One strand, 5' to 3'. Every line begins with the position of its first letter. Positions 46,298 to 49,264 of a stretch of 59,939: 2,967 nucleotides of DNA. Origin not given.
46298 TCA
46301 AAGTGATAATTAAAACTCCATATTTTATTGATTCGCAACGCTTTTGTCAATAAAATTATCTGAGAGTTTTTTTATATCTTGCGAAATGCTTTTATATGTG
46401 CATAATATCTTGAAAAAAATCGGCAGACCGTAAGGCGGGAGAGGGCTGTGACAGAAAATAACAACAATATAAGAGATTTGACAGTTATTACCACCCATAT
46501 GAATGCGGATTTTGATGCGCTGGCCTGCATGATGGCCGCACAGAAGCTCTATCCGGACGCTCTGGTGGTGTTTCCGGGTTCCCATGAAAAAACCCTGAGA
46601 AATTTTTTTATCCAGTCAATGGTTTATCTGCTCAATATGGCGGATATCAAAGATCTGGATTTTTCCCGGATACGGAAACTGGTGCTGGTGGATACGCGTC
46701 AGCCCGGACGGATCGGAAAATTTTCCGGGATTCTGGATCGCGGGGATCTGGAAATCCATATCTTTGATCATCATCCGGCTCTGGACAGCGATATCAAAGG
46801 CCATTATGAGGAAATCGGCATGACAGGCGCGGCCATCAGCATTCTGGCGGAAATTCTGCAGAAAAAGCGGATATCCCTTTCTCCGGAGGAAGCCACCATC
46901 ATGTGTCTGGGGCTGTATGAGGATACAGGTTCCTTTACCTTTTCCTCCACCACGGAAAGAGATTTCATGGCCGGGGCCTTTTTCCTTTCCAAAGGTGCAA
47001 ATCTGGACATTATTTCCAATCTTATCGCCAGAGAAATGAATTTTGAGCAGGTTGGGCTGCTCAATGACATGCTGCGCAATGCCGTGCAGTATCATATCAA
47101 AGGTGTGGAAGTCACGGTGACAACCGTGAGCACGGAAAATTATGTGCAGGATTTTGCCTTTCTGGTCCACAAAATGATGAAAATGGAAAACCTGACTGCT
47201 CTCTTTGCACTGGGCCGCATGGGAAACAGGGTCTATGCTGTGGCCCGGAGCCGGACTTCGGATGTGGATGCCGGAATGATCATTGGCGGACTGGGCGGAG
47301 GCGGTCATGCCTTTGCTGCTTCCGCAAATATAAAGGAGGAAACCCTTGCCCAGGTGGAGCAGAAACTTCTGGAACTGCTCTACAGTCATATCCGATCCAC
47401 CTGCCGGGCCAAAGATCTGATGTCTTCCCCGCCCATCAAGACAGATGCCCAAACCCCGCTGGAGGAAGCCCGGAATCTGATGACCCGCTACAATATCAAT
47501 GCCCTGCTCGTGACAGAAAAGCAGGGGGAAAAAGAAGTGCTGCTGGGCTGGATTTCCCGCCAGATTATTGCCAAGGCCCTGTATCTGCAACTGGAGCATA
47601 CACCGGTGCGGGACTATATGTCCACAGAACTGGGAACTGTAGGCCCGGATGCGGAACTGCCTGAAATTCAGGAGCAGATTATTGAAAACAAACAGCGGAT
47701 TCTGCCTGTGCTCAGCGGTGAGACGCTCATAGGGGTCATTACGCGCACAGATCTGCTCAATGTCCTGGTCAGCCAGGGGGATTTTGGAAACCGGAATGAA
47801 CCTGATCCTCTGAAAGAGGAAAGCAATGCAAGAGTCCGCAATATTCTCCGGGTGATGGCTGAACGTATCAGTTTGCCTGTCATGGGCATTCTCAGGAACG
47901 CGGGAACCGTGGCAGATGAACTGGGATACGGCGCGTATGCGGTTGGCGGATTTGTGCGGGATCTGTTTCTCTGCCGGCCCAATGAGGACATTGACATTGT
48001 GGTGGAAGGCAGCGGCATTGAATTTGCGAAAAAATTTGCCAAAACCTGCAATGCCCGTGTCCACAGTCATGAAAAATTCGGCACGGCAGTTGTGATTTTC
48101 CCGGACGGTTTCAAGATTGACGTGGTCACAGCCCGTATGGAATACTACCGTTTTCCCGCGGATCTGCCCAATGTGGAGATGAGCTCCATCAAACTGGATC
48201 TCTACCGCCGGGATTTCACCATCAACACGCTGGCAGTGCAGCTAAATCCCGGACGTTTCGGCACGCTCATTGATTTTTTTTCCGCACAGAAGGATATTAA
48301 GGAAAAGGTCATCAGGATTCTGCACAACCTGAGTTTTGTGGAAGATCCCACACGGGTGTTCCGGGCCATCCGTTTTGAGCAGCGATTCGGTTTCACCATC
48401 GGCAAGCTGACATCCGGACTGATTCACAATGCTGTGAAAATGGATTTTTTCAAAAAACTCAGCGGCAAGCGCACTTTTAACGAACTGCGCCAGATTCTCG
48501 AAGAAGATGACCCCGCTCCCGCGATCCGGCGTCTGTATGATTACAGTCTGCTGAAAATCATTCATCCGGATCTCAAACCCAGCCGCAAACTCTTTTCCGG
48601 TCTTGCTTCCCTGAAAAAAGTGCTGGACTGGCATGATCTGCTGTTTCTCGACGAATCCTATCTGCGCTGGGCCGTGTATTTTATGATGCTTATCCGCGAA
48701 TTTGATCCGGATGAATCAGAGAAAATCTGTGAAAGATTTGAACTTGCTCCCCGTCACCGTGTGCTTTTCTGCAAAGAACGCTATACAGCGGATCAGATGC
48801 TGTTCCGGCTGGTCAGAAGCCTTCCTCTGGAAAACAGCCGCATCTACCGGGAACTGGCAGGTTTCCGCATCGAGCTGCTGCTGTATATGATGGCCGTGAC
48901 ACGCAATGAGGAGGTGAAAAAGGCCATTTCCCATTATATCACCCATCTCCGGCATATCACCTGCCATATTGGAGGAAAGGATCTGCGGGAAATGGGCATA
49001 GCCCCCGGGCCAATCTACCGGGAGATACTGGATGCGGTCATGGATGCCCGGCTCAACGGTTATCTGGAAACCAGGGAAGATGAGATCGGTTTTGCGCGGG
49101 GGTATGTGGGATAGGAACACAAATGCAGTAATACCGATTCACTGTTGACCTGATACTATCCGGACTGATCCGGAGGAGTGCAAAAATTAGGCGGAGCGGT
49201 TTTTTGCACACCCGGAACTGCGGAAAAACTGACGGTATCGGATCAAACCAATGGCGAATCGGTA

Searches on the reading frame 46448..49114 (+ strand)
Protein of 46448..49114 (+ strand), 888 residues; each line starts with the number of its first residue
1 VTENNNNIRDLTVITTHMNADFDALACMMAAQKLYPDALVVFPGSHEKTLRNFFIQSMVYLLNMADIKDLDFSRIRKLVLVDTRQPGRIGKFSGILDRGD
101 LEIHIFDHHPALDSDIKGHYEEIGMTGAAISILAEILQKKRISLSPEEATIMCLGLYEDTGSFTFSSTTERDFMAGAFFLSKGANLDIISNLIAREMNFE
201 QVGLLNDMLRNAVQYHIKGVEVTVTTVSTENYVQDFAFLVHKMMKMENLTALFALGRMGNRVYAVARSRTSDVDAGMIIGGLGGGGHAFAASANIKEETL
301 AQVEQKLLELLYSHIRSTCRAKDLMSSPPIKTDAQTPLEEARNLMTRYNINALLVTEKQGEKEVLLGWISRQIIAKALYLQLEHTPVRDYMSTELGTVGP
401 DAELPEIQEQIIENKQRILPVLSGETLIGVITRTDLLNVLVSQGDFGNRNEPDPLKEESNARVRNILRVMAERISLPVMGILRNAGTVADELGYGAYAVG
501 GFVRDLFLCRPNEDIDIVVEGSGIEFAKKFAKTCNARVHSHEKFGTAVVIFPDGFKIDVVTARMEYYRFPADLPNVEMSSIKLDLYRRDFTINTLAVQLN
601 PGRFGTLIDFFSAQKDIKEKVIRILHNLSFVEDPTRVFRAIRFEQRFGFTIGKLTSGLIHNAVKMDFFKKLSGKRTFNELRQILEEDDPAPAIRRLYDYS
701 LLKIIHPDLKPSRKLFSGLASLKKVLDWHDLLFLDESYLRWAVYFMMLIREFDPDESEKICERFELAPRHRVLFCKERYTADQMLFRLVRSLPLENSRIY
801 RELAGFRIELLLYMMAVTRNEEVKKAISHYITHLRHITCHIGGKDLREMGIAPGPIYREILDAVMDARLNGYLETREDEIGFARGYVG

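Call 25: search_protein_families(library=pfam, proteins=[window:46448-49114:+], max_evalue=0.00001)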
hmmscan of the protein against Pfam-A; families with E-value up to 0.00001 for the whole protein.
window:46448-49114:+ (888 aa): 5 families
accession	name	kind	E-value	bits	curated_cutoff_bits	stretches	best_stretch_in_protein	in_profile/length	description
PF01743.26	PolyA_pol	-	1e-26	94.2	23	1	496-623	1-126/126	Poly A polymerase head domain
PF00571.33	CBS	-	1.6e-21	76.8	24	2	387-441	1-56/57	CBS domain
PF12627.12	PolyA_pol_RNAbd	-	6e-08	32.8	22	1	648-710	1-61/64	Probable RNA and SrmB- binding site of polymerase A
PF01368.27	DHH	-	3.6e-06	27.7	28.1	1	13-155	3-124/125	DHH family, N-terminal domain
PF02272.25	DHHA1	-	6.3e-06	27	25.9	0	234-309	16-98/102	DHHA1 domain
